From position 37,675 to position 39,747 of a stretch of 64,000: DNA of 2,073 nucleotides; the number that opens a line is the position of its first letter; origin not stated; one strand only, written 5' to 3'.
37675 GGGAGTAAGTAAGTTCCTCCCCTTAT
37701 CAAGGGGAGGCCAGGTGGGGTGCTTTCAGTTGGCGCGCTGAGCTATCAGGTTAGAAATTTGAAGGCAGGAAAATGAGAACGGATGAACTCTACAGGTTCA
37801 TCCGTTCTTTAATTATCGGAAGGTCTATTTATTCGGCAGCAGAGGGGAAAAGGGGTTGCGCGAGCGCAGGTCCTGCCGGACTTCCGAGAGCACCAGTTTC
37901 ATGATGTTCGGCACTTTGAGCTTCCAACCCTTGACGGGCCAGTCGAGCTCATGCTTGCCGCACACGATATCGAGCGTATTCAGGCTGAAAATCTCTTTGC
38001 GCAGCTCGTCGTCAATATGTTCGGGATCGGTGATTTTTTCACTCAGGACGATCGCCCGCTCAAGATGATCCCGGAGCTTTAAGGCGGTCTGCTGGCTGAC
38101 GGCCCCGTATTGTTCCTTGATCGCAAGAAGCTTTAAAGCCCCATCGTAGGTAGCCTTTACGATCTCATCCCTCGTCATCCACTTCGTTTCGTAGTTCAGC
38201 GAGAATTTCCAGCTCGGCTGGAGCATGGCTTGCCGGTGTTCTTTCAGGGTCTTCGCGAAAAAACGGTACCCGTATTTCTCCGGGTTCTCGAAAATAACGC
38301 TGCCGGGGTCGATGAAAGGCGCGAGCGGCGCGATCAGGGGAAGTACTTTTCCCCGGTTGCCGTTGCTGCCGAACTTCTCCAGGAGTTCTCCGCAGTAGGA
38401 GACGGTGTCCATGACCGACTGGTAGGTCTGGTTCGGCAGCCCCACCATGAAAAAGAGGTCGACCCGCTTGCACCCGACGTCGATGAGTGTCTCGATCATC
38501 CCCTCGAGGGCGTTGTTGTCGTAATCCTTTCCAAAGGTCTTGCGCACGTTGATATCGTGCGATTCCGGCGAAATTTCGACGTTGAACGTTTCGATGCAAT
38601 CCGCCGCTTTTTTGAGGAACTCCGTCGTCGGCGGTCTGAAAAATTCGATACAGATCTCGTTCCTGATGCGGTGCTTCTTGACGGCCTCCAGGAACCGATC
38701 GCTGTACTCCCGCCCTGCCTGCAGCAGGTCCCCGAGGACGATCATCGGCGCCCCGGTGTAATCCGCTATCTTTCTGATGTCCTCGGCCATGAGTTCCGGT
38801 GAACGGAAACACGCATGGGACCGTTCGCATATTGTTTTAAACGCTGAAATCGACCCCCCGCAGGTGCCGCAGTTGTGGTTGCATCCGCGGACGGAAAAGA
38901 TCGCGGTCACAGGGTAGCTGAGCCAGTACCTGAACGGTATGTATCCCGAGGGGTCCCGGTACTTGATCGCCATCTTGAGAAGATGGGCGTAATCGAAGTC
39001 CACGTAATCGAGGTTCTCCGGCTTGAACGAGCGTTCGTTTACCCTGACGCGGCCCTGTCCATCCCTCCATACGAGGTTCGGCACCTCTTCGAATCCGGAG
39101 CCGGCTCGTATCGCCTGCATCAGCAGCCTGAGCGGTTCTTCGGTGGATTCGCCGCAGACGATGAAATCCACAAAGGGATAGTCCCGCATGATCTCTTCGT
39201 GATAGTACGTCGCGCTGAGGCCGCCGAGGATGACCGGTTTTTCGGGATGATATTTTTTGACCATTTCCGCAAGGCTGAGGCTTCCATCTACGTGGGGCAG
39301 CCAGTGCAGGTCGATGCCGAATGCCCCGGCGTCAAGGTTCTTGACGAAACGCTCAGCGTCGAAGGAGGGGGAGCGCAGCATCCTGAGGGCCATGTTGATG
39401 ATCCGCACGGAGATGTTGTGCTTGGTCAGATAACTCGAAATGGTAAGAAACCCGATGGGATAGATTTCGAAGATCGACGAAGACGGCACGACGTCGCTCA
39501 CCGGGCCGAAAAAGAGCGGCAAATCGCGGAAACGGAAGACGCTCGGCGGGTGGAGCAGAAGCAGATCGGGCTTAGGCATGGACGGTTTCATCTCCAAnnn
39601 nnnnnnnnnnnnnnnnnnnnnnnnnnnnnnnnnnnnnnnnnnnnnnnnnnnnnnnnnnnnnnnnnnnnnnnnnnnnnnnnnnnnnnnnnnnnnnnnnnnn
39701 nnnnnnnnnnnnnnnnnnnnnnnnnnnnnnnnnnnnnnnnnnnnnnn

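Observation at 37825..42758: Operon coupling a nonahaem cytochrome c / cytochrome b module to a UbiE-type methyltransferase, an unknown protein and a B12-radical SAM enzyme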

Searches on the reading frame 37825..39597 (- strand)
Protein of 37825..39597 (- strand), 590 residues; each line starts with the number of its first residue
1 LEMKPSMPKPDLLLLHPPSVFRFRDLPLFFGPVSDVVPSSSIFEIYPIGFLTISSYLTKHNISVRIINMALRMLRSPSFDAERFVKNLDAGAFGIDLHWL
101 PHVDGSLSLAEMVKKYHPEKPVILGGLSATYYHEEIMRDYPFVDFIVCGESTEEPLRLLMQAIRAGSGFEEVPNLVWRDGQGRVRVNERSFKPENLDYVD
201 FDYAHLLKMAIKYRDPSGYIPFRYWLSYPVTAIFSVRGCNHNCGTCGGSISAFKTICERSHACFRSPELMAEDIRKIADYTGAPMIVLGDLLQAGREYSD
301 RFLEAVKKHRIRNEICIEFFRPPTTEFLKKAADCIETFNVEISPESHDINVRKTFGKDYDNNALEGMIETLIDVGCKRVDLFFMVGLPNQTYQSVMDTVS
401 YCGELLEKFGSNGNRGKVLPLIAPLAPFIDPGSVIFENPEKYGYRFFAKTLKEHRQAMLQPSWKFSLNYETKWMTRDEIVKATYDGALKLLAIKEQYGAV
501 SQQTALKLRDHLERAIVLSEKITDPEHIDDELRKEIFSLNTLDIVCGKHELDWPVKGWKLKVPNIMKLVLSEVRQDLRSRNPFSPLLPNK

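Call 3: search_protein_families(library=pfam, proteins=[window:37825-39597:-], max_evalue=0.01)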
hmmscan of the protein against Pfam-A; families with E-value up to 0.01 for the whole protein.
window:37825-39597:- (590 aa): 2 families
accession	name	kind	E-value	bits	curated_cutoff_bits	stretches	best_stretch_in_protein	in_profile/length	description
PF02310.24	B12-binding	-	2e-13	50.7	32.1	1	43-153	10-115/121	B12 binding domain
PF04055.27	Radical_SAM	-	3.1e-09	37.6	29.5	1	236-401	4-165/166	Radical SAM superfamily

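Call 4: search_protein_families(library=ncbifam, proteins=[window:37825-39597:-], max_evalue=0.01)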
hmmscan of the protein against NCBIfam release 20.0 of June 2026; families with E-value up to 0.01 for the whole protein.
window:37825-39597:- (590 aa): 13 families
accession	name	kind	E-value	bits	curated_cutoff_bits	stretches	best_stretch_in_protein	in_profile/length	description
TIGR04190.1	B12_SAM_Ta0216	equivalog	3e-192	640.1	500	1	11-523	1-504/554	TIGR04190 family B12-binding domain/radical SAM domain protein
TIGR04385.1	B12_rSAM_cofa1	equivalog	1.9e-14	53.8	450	1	42-407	15-366/438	B12 lower ligand biosynthesis radical SAM protein BzaD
NF050148.1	rSAM_ApyD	equivalog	3.1e-13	49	750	1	107-408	91-369/645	RiPP biosynthesis radical SAM protein ApyD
NF033712.0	B12_rSAM_KedN5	subfamily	7e-10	37.7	700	1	108-248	80-215/624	KedN5 family methylcobalamin-dependent radical SAM C-methyltransferase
TIGR04367.1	HpnR_B12_rSAM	equivalog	7.5e-10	37.9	650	1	44-318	19-265/490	hopanoid C-3 methylase HpnR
TIGR02026.1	BchE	equivalog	3.5e-09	36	481.35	1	111-289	84-246/497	magnesium-protoporphyrin IX monomethyl ester anaerobic oxidative cyclase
TIGR03471.1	HpnJ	equivalog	1.8e-08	33.7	577.6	1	105-405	83-365/472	hopanoid biosynthesis associated radical SAM protein HpnJ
NF038361.1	rSAM_Sden_1168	equivalog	2.3e-08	33.1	575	1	102-256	153-307/560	Sden_1168 family B12-binding radical SAM P-methyltransferase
TIGR03975.1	rSAM_ocin_1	subfamily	2.4e-08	33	281.85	1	106-208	144-247/606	RiPP maturation radical SAM C-methyltransferase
TIGR04013.1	B12_SAM_MJ_1487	hypoth_equivalog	2.6e-06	26.5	251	1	110-260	60-181/382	TIGR04013 family B12-binding domain/radical SAM domain-containing protein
TIGR04072.2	rSAM_ladder_B12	equivalog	6e-06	25.2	360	0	230-400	180-344/443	lipid biosynthesis B12-binding/radical SAM protein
TIGR03960.1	rSAM_fuse_unch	hypoth_equivalog_domain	1.1e-05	24.2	462.3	1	236-414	259-433/605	TIGR03960 family B12-binding radical SAM protein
TIGR04479.1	bcpD_PhpK_rSAM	subfamily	2.7e-05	22.7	600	0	48-206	73-238/504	PhpK family radical SAM P-methyltransferase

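Call 7: find_homologous_proteins(query=window:37825-39597:-, max_evalue=1e-10)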
Query window:37825-39597:- (590 aa): 5756 proteins with E <= 1e-10 among 8000 candidates; the best 120 are listed.
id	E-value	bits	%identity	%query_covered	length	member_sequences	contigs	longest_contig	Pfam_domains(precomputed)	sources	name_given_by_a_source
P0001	0.0e+0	1365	100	99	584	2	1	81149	PF04055.28,PF02310.25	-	-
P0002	0.0e+0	1298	93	99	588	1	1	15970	PF04055.28,PF02310.25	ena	-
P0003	0.0e+0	1295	92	100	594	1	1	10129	PF04055.28,PF02310.25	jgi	jgi:B12-binding domain/radical SAM domain protein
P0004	0.0e+0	1294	92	100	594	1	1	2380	PF04055.28,PF02310.25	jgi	jgi:B12-binding domain/radical SAM domain protein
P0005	0.0e+0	1291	92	100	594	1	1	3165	PF04055.28,PF02310.25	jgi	jgi:B12-binding domain/radical SAM domain protein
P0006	0.0e+0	1290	92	100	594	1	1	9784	PF04055.28,PF02310.25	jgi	jgi:B12-binding domain/radical SAM domain protein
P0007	0.0e+0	1281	92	99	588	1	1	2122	PF04055.28,PF02310.25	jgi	jgi:B12-binding domain/radical SAM domain protein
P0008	0.0e+0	1279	92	99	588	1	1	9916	PF04055.28,PF02310.25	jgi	jgi:B12-binding domain/radical SAM domain protein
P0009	0.0e+0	1270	91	99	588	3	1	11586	PF04055.28,PF02310.25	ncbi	-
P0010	0.0e+0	1268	92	99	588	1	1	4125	PF04055.28,PF02310.25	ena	-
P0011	0.0e+0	1266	92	99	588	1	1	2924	PF04055.28,PF02310.25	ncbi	-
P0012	0.0e+0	1253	89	99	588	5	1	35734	PF04055.28,PF02310.25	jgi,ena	-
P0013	0.0e+0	1252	89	99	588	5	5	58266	PF04055.28,PF02310.25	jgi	jgi:B12-binding domain/radical SAM domain protein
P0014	0.0e+0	1249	90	99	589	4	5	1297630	PF04055.28,PF02310.25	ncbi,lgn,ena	-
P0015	0.0e+0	1177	83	99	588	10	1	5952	PF04055.28,PF02310.25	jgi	-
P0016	0.0e+0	1149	82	99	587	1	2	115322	PF04055.28,PF02310.25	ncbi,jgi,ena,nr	ncbi:MAG TPA: TIGR04190 family B12-binding domain/radical SAM domain protein [Nitrospirota bacterium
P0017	0.0e+0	1133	80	99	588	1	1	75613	PF04055.28,PF02310.25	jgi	jgi:B12-binding domain/radical SAM domain protein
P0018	0.0e+0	1105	77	99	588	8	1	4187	PF04055.28,PF02310.25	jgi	jgi:B12-binding domain/radical SAM domain protein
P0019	0.0e+0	1094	77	99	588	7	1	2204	PF04055.28,PF02310.25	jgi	jgi:B12-binding domain/radical SAM domain protein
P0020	0.0e+0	1092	79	96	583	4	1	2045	PF04055.28,PF02310.25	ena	-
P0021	0.0e+0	1089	77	99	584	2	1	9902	PF04055.28,PF02310.25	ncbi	ncbi:MAG: TIGR04190 family B12-binding domain/radical SAM domain protein [Betaproteobacteria bacteri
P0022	0.0e+0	1086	77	99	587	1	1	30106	PF04055.28,PF02310.25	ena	-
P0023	0.0e+0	1080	78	96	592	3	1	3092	PF04055.28,PF02310.25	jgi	jgi:B12-binding domain/radical SAM domain protein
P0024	0.0e+0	1077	76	99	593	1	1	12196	PF04055.28,PF02310.25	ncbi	-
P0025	0.0e+0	1073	78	96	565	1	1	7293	PF04055.28,PF02310.25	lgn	-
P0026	0.0e+0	1071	77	96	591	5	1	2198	PF04055.28,PF02310.25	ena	-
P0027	0.0e+0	1071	77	97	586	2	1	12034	PF04055.28,PF02310.25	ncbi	-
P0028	0.0e+0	1070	77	96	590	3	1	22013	PF04055.28,PF02310.25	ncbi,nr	ncbi:MAG TPA: TIGR04190 family B12-binding domain/radical SAM domain protein [Nitrospirota bacterium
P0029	0.0e+0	1070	77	94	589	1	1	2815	PF04055.28,PF02310.25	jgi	jgi:B12-binding domain/radical SAM domain protein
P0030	0.0e+0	1069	77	96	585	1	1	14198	PF04055.28,PF02310.25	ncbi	-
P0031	0.0e+0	1065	75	99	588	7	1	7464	PF04055.28,PF02310.25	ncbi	-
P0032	0.0e+0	1063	78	95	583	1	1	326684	PF04055.28,PF02310.25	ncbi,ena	-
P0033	0.0e+0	1061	77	99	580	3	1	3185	PF04055.28,PF02310.25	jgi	jgi:B12-binding domain/radical SAM domain protein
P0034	0.0e+0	1061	76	97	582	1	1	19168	PF04055.28,PF02310.25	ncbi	-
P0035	0.0e+0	1061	77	94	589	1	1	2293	PF04055.28,PF02310.25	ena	-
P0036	0.0e+0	1059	75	98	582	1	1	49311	PF04055.28,PF02310.25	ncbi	-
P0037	0.0e+0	1058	76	96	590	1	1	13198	PF04055.28,PF02310.25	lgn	-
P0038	0.0e+0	1058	77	96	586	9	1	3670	PF04055.28,PF02310.25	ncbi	ncbi:MAG: TIGR04190 family B12-binding domain/radical SAM domain protein [Nitrospirota bacterium]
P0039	0.0e+0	1057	77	96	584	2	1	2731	PF04055.28,PF02310.25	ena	-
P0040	0.0e+0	1057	76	98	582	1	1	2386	PF04055.28,PF02310.25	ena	-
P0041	0.0e+0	1057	77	97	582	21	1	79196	PF04055.28,PF02310.25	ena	-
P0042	0.0e+0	1056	77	94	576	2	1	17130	PF04055.28,PF02310.25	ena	-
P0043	0.0e+0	1053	78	96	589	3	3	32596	PF04055.28,PF02310.25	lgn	-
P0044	0.0e+0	1053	76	96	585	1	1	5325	PF04055.28,PF02310.25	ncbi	-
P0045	0.0e+0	1052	77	97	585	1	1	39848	PF04055.28,PF02310.25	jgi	jgi:B12-binding domain/radical SAM domain protein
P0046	0.0e+0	1050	75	96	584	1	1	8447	PF04055.28,PF02310.25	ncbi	-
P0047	0.0e+0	1048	77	94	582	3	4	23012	PF04055.28,PF02310.25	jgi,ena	-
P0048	0.0e+0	1048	75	96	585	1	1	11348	PF04055.28,PF02310.25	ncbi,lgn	-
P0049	0.0e+0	1047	76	96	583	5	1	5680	PF04055.28,PF02310.25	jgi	jgi:B12-binding domain/radical SAM domain protein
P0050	0.0e+0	1046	77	96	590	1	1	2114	PF04055.28,PF02310.25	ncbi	-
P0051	0.0e+0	1045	75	96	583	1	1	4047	PF04055.28,PF02310.25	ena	-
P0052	0.0e+0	1044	75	98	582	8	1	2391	PF04055.28,PF02310.25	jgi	-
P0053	0.0e+0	1041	75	96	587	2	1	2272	PF04055.28,PF02310.25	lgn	-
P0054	0.0e+0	1038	74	96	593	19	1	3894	PF04055.28,PF02310.25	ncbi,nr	ncbi:MAG TPA: TIGR04190 family B12-binding domain/radical SAM domain protein [Nitrospirota bacterium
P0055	0.0e+0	1037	76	96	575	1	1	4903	PF04055.28,PF02310.25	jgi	jgi:B12-binding domain/radical SAM domain protein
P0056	0.0e+0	1037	76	95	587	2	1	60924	PF04055.28,PF02310.25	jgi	jgi:B12-binding domain/radical SAM domain protein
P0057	0.0e+0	1035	75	96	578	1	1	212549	PF04055.28,PF02310.25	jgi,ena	-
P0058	0.0e+0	1035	75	94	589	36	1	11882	PF04055.28,PF02310.25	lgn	-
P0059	0.0e+0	1034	74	98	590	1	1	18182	PF04055.28,PF02310.25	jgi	jgi:B12-binding domain/radical SAM domain protein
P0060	0.0e+0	1033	75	96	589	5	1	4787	PF04055.28,PF02310.25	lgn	-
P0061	0.0e+0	1033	74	96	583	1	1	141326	PF04055.28,PF02310.25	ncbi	-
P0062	0.0e+0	1032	75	96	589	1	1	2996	PF04055.28,PF02310.25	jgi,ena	-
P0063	0.0e+0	1031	74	98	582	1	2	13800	PF04055.28,PF02310.25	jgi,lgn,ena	jgi:B12-binding domain/radical SAM domain protein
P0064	0.0e+0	1030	74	97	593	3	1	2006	PF04055.28,PF02310.25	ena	-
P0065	0.0e+0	1030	76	94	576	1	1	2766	PF04055.28,PF02310.25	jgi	jgi:B12-binding domain/radical SAM domain protein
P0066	0.0e+0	1029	74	99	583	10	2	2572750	PF04055.28,PF02310.25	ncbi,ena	-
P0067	0.0e+0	1027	75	96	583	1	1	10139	PF04055.28,PF02310.25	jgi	jgi:B12-binding domain/radical SAM domain protein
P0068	0.0e+0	1025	73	97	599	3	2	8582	PF04055.28,PF02310.25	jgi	jgi:B12-binding domain/radical SAM domain protein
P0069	0.0e+0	1023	73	97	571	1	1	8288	PF04055.28,PF02310.25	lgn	-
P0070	0.0e+0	1021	75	95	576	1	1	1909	PF04055.28,PF02310.25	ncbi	-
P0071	0.0e+0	1019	75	96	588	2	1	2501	PF04055.28,PF02310.25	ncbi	-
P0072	0.0e+0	1017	76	95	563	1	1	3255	PF04055.28,PF02310.25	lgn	-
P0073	0.0e+0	1016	75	96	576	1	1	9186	PF04055.28,PF02310.25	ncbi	-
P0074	0.0e+0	1014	74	96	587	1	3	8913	PF04055.28,PF02310.25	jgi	jgi:B12-binding domain/radical SAM domain protein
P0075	0.0e+0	1013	74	96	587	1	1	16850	PF04055.28,PF02310.25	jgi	jgi:B12-binding domain/radical SAM domain protein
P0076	0.0e+0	1011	72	99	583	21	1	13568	PF04055.28,PF02310.25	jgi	jgi:B12-binding domain/radical SAM domain protein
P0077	0.0e+0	1011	73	96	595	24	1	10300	PF04055.28,PF02310.25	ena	-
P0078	0.0e+0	1009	73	96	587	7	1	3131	PF04055.28,PF02310.25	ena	-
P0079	5.0e-294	994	72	97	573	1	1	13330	PF04055.28,PF02310.25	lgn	-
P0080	1.4e-293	993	71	96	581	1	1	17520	PF04055.28,PF02310.25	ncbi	-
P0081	8.4e-292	987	71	96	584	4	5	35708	PF04055.28,PF02310.25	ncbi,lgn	-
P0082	2.6e-290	982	72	95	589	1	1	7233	PF04055.28,PF02310.25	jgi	jgi:B12-binding domain/radical SAM domain protein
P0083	5.2e-289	978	70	96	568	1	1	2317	PF04055.28,PF02310.25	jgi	jgi:B12-binding domain/radical SAM domain protein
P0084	2.8e-288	975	72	96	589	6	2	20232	PF04055.28,PF02310.25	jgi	jgi:B12-binding domain/radical SAM domain protein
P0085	1.3e-287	973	71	96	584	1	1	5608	PF04055.28,PF02310.25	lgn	-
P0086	1.6e-286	970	71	96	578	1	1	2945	PF04055.28,PF02310.25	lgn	-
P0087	6.1e-281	951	69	98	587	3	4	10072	PF04055.28,PF02310.25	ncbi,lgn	-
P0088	5.4e-280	948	69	98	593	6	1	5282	PF04055.28,PF02310.25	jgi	jgi:B12-binding domain/radical SAM domain protein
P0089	7.3e-280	948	70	93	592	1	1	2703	PF04055.28,PF02310.25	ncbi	-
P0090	3.2e-279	945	70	96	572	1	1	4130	PF04055.28,PF02310.25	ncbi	ncbi:MAG: TIGR04190 family B12-binding domain/radical SAM domain protein [Nitrospirota bacterium]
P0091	1.5e-278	943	69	98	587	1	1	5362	PF04055.28,PF02310.25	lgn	-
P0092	2.3e-278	943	71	93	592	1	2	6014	PF04055.28,PF02310.25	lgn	-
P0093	3.2e-278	942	69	96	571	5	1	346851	PF04055.28,PF02310.25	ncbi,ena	-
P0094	1.2e-277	940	69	98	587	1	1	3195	PF04055.28,PF02310.25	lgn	-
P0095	4.3e-277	938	69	96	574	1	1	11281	PF04055.28,PF02310.25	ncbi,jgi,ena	ncbi:MAG: TIGR04190 family B12-binding domain/radical SAM domain protein [Nitrospirota bacterium]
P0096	9.8e-275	931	68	94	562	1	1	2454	PF04055.28,PF02310.25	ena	-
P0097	2.2e-274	929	69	93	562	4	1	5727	PF04055.28,PF02310.25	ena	-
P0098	4.7e-274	928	93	71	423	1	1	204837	PF04055.28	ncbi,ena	-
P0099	2.0e-272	923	68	94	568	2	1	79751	PF04055.28,PF02310.25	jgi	jgi:B12-binding domain/radical SAM domain protein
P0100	8.2e-272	921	68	94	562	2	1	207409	PF04055.28,PF02310.25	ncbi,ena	-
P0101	1.3e-271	920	68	96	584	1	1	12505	PF04055.28,PF02310.25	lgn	-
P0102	1.9e-271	920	68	95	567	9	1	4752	PF04055.28,PF02310.25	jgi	-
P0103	2.0e-271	920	68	95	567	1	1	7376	PF04055.28,PF02310.25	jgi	-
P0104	2.1e-271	920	68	95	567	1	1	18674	PF04055.28,PF02310.25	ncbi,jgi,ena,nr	ncbi:MAG TPA: TIGR04190 family B12-binding domain/radical SAM domain protein [Thermodesulfovibrional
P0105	2.2e-271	920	67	94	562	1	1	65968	PF04055.28,PF02310.25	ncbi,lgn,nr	ncbi:MAG: TIGR04190 family B12-binding domain/radical SAM domain protein [Nitrospirae bacterium]|nr:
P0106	2.3e-271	919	68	96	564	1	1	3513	PF04055.28,PF02310.25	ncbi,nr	ncbi:MAG: TIGR04190 family B12-binding domain/radical SAM domain protein [Nitrospirae bacterium]|nr:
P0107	4.7e-271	918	67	96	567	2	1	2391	PF04055.28,PF02310.25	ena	-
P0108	4.8e-271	918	67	95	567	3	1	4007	PF04055.28,PF02310.25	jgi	jgi:B12-binding domain/radical SAM domain protein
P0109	7.9e-271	918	68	94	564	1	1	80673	PF04055.28,PF02310.25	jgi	jgi:B12-binding domain/radical SAM domain protein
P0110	1.8e-270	917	68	95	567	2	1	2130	PF04055.28,PF02310.25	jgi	-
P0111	4.2e-270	915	68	94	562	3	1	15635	PF04055.28,PF02310.25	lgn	-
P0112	9.1e-270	914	67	95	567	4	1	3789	PF04055.28,PF02310.25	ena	-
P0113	7.4e-269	911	66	95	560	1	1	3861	PF04055.28,PF02310.25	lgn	-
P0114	8.6e-269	911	73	87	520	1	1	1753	PF04055.28,PF02310.25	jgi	jgi:B12-binding domain/radical SAM domain protein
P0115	5.2e-268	908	67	96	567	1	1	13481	PF04055.28,PF02310.25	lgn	-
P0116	7.7e-268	908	67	96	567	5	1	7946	PF04055.28,PF02310.25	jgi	jgi:B12-binding domain/radical SAM domain protein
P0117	3.2e-267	906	69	94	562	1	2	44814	PF04055.28,PF02310.25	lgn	-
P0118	6.1e-267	905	92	70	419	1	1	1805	PF04055.28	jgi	jgi:B12-binding domain/radical SAM domain protein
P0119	2.0e-266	903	67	96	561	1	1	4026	PF04055.28,PF02310.25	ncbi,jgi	ncbi:MAG: TIGR04190 family B12-binding domain/radical SAM domain protein [Dissulfurispiraceae bacter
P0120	3.4e-266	902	65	96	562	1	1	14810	PF04055.28,PF02310.25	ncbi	-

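Call 10: find_encoding_contigs(protein=P0016, flank=10000, max_places=2)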
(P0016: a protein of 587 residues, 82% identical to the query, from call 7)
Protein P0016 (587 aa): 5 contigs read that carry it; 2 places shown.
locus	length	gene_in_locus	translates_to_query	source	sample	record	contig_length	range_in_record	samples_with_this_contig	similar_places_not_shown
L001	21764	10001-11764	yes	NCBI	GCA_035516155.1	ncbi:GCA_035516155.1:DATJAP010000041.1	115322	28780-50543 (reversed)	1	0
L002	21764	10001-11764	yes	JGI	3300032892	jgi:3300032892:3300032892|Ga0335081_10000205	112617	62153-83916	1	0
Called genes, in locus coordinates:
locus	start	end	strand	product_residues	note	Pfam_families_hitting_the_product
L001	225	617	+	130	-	-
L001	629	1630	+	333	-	PF00140:Sigma70_r1_2, PF04542:Sigma70_r2, PF04539:Sigma70_r3, PF04545:Sigma70_r4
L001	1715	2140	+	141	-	PF00072:Response_reg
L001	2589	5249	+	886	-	PF17900:Peptidase_M1_N, PF01433:Peptidase_M1, PF11940:DUF3458, PF17432:DUF3458_C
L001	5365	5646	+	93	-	PF02001:DUF134, PF04545:Sigma70_r4, PF08281:Sigma70_r4_2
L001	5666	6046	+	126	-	PF02579:Nitro_FeMo-Co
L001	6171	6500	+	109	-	-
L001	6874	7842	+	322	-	PF14522:Cytochrome_C7 (faint), PF14537:Cytochrom_c3_2 (faint), PF22113:Mtrc-MtrF_II-IV_dom (faint)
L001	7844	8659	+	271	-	-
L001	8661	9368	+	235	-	PF01135:PCMT, PF01209:Ubie_methyltran, PF13489:Methyltransf_23, PF13649:Methyltransf_25, PF13847:Methyltransf_31, PF08241:Methyltransf_11, PF08242:Methyltransf_12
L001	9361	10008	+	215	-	-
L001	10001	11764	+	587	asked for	PF02310:B12-binding, PF04055:Radical_SAM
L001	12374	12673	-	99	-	-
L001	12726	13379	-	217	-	PF22175:Ogg-HhH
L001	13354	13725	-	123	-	PF00581:Rhodanese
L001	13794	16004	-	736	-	PF19312:NtrY_N (weak), PF00672:HAMP, PF00989:PAS, PF08448:PAS_4 (weak), PF13188:PAS_8 (weak), PF13426:PAS_9, PF00512:HisKA, PF02518:HATPase_c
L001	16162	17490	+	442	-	PF01476:LysM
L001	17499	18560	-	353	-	-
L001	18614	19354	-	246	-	PF27246:MJ1433_N, PF27232:MJ1433_C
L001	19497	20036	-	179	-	PF14235:DUF4337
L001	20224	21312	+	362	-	PF05222:AlaDh_PNT_N, PF01262:AlaDh_PNT_C, PF02826:2-Hacid_dh_C, PF01488:Shikimate_DH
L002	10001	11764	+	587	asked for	PF02310:B12-binding, PF04055:Radical_SAM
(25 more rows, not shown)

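Call 11: find_encoding_contigs(protein=P0066, flank=10000, max_places=2)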
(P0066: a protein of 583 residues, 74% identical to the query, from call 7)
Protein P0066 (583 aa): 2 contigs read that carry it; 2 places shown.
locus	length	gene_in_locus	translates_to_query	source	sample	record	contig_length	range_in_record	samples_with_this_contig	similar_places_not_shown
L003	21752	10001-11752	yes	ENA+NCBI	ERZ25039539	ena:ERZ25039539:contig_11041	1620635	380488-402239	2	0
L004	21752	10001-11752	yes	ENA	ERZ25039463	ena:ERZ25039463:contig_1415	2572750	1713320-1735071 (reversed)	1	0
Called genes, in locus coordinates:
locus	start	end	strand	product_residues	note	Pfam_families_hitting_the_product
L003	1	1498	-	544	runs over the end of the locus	PF02874:ATP-synt_ab_N, PF16886:ATP-synt_ab_Xtn, PF00006:ATP-synt_ab, PF22919:ATP-synt_VA_C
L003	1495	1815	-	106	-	PF01990:ATP-synt_F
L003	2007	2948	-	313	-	PF01992:vATP-synt_AC39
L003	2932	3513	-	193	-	PF01991:vATP-synt_E (weak)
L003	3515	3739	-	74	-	PF00137:ATP-synt_C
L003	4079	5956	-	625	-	PF18670:V_ATPase_I_N (weak), PF01496:V_ATPase_I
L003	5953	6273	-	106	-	-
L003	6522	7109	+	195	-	PF00903:Glyoxalase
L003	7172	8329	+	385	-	PF00890:FAD_binding_2 (weak), PF01266:DAO (weak), PF01494:FAD_binding_3, PF05834:Lycopene_cycl, PF12831:FAD_oxidored, PF13738:Pyr_redox_3 (faint), PF04820:Trp_halogenase (weak)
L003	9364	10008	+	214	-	-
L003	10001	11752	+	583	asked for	PF02310:B12-binding, PF04055:Radical_SAM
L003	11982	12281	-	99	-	-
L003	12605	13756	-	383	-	PF00326:Peptidase_S9 (faint)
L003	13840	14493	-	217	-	PF22175:Ogg-HhH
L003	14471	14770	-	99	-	PF00581:Rhodanese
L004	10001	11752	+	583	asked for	PF02310:B12-binding, PF04055:Radical_SAM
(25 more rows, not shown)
